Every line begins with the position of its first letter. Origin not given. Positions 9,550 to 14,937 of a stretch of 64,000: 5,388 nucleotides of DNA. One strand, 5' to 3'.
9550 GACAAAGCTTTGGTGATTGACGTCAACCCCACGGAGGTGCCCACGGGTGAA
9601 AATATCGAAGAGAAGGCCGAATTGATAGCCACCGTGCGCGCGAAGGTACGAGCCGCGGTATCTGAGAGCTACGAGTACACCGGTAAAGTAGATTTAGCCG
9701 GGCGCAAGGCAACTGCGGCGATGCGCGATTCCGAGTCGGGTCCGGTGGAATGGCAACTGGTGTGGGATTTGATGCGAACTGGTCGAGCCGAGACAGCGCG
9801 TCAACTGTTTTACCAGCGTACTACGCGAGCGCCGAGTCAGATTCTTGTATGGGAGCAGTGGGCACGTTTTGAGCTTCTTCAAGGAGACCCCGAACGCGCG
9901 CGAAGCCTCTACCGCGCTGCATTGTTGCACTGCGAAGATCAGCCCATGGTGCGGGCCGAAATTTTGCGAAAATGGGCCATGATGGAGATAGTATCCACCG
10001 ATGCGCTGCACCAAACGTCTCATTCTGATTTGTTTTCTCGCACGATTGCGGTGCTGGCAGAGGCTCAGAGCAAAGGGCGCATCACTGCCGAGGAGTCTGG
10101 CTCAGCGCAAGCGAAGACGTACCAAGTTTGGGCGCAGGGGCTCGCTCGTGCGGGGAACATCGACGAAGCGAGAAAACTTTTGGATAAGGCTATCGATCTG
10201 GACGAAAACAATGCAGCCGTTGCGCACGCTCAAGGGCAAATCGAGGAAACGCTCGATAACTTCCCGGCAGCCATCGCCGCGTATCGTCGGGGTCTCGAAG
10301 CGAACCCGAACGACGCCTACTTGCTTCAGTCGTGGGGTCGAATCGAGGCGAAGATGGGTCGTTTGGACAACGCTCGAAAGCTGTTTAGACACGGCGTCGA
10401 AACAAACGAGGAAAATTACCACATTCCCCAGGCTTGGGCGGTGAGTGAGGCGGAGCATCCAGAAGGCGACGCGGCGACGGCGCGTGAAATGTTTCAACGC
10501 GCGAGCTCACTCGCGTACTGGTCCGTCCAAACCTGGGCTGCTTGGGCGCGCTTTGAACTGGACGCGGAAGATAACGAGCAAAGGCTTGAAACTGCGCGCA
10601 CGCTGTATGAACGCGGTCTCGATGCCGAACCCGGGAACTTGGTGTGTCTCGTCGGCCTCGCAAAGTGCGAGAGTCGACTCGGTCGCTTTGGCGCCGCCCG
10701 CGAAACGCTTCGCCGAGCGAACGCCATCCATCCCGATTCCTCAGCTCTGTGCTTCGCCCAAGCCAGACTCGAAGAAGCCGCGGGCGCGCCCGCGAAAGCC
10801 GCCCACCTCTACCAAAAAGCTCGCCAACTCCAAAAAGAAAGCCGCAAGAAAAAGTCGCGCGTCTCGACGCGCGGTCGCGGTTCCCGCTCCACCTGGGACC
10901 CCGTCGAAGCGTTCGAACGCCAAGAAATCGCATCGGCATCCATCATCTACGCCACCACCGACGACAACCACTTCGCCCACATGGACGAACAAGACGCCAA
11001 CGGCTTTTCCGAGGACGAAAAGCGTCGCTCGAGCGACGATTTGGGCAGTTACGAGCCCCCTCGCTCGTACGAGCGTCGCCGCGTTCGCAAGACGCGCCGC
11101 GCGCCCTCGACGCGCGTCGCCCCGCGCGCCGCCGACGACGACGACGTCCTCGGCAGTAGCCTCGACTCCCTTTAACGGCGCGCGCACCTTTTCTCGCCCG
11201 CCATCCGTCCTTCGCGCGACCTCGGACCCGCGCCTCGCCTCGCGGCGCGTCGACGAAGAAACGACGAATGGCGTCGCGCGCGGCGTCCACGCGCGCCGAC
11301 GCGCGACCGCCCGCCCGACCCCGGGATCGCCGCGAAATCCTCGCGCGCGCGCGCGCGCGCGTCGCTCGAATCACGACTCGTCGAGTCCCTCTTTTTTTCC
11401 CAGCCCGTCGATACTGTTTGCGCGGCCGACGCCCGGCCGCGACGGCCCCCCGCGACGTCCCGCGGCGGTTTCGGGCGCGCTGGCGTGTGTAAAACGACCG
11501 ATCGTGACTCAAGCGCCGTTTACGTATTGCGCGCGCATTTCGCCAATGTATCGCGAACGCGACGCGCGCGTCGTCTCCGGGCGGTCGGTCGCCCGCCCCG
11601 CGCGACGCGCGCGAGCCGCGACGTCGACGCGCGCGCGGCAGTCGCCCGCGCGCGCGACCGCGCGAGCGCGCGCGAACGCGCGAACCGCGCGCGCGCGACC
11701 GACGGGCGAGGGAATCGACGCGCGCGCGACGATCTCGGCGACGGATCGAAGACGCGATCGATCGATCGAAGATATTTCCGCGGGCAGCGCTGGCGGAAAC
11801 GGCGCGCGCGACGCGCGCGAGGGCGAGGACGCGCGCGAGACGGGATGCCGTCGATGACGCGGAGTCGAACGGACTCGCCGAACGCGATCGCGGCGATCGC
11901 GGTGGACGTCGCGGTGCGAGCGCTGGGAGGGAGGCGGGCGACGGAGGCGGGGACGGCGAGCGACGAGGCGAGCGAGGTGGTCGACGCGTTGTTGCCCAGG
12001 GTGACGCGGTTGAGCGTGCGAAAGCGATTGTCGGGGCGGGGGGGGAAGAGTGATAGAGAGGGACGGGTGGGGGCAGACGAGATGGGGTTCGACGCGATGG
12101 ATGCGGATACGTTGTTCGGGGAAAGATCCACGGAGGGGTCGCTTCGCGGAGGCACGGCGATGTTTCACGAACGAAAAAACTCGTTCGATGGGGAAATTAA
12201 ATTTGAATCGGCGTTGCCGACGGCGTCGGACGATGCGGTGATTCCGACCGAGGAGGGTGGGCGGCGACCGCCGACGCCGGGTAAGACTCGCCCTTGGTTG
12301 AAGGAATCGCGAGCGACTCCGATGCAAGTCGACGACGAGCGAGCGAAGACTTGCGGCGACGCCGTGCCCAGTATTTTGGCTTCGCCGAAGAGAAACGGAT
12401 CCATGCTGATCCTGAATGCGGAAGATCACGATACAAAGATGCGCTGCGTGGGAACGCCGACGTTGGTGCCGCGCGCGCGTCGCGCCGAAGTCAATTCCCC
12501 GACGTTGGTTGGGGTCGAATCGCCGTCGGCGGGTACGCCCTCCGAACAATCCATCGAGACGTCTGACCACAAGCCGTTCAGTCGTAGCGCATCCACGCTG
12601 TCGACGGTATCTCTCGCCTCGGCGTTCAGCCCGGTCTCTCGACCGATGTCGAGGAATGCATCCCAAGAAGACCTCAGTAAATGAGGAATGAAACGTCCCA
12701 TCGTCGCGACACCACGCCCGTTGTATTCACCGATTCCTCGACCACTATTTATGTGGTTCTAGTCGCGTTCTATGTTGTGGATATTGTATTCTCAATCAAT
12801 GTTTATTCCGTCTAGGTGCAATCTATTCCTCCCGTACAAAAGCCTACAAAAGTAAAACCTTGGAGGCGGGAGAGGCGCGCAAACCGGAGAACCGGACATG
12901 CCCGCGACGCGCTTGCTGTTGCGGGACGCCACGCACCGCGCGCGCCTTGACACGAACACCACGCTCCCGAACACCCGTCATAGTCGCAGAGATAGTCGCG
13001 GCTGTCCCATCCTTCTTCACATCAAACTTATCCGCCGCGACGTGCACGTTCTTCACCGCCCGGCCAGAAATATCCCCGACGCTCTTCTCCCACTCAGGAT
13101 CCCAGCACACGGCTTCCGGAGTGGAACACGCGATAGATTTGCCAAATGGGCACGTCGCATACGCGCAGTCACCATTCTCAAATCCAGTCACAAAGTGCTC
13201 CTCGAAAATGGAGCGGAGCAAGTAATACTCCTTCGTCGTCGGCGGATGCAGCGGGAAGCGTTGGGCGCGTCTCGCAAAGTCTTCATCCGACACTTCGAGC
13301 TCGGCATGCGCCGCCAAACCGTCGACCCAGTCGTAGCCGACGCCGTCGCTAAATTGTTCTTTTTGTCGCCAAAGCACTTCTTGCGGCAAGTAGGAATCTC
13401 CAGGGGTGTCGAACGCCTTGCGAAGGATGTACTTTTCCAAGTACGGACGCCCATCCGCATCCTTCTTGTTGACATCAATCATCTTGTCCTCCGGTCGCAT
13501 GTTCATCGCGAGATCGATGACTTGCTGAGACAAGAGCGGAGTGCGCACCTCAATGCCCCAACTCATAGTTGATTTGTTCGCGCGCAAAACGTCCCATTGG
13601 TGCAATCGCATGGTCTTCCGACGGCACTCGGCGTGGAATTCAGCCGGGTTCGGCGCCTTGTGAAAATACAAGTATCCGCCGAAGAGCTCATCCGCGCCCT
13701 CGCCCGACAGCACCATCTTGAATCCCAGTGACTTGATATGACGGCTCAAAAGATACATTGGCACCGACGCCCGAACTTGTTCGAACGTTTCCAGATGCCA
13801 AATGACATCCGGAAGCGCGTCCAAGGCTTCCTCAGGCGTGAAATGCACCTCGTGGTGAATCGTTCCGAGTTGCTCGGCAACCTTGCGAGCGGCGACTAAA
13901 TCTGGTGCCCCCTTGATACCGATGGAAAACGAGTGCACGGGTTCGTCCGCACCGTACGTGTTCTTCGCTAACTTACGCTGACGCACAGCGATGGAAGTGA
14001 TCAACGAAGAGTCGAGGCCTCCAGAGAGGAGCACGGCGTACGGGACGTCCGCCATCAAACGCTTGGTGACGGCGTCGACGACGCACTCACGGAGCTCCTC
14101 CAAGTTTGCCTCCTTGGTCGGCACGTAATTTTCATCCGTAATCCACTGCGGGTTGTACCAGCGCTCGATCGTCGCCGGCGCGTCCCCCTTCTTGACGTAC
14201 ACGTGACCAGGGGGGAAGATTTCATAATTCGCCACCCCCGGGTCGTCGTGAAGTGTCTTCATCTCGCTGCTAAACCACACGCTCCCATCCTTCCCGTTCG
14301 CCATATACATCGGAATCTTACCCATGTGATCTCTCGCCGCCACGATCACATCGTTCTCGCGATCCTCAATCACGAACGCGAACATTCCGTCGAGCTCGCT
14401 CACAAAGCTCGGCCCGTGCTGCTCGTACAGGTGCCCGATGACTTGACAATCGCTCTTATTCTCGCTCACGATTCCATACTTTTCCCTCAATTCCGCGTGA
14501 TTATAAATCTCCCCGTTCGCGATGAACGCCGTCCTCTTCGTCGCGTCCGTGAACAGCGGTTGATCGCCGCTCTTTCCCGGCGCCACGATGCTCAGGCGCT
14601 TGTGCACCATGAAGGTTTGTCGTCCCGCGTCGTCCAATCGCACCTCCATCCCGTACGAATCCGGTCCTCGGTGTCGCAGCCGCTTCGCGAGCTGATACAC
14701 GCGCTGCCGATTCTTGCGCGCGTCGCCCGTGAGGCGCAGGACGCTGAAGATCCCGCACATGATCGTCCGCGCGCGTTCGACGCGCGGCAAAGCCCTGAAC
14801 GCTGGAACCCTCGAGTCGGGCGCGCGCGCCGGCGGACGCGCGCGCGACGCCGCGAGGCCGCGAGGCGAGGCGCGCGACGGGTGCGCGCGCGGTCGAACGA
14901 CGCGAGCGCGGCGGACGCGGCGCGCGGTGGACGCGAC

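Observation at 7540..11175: Single ORF fusing a plant-type CRSH (p)ppGpp synthetase, two EF-hands and a HAT-repeat RNA-binding module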

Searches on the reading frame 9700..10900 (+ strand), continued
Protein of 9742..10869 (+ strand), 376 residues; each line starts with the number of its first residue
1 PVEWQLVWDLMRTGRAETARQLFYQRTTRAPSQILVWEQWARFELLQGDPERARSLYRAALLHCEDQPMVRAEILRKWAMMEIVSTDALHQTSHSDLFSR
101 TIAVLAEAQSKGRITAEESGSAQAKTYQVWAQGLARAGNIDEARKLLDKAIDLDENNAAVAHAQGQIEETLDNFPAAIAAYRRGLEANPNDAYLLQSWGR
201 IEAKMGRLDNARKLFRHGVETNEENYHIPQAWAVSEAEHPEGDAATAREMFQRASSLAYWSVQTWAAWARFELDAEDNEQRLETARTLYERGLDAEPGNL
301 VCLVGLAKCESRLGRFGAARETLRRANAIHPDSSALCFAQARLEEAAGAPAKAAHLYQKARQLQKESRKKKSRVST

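Call 63: list_cluster_members(proteins=[P0357, P0359, P0360, P0361, P0362, P0364, P0367, P0374, P0399, P0424])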
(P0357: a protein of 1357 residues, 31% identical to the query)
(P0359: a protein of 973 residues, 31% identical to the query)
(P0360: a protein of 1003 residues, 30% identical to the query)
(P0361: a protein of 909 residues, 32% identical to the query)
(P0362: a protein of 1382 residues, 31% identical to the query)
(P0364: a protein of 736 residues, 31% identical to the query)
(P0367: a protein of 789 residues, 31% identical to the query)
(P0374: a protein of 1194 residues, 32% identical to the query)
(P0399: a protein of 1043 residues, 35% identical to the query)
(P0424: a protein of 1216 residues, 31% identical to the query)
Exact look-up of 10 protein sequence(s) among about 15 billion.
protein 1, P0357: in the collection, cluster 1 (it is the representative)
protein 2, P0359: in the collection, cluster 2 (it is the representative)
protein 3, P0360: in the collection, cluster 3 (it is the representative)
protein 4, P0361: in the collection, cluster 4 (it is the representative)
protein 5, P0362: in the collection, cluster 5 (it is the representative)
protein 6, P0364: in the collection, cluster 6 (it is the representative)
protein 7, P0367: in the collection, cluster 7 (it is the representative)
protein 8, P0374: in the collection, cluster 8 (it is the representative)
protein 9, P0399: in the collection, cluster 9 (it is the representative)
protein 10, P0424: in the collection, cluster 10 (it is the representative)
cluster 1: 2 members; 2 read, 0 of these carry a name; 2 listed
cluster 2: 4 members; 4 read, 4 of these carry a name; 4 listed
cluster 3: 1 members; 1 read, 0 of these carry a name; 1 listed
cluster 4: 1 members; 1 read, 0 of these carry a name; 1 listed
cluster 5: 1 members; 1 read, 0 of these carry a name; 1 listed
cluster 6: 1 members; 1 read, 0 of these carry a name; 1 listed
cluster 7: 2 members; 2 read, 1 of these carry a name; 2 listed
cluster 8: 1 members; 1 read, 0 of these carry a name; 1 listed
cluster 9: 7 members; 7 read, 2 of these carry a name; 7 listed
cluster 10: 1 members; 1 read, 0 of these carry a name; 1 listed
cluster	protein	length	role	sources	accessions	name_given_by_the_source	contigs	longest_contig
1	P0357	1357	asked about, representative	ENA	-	-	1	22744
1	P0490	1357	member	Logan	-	-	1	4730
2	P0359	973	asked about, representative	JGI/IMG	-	tetratricopeptide (TPR) repeat protein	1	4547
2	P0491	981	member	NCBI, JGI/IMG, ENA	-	tetratricopeptide (TPR) repeat protein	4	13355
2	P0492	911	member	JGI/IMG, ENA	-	tetratricopeptide (TPR) repeat protein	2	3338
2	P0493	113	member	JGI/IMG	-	tetratricopeptide (TPR) repeat protein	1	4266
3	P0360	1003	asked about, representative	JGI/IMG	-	-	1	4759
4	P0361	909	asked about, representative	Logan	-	-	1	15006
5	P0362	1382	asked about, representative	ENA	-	-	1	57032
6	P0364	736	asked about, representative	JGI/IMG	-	-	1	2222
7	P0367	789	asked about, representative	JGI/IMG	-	-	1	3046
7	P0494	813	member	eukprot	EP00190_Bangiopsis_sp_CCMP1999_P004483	CAMPEP_0198734100 /NCGR_PEP_ID=MMETSP1475-20131203/50375_1 /TAXON_ID= ...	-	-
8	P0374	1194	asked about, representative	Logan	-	-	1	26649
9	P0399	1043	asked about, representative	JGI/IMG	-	-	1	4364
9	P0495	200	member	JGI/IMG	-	ppGpp synthetase/RelA/SpoT-type nucleotidyltranferase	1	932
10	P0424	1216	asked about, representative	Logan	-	-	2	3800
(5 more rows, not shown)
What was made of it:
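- Tried and rejected: Nearly all are unnamed environmental sequences (call 63).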

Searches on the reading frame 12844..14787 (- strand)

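Call 45: search_protein_families(library=pfam, proteins=[window:12844-14787:-], max_evalue=0.00001)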
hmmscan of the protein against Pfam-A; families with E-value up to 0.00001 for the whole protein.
window:12844-14787:- (647 aa): 4 families
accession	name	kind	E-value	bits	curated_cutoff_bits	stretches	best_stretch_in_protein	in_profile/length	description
PF00733.27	Asn_synthase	-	4.3e-79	267.2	21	2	231-379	1-141/354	Asparagine synthase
PF13537.11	GATase_7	-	2e-34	118.7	25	1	62-180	1-122/123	Glutamine amidotransferase domain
PF13522.11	GATase_6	-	1.1e-26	93.8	27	1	57-175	11-130/130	Glutamine amidotransferase domain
PF12481.13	DUF3700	-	4.9e-10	39.7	27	1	89-200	80-196/228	Aluminium induced protein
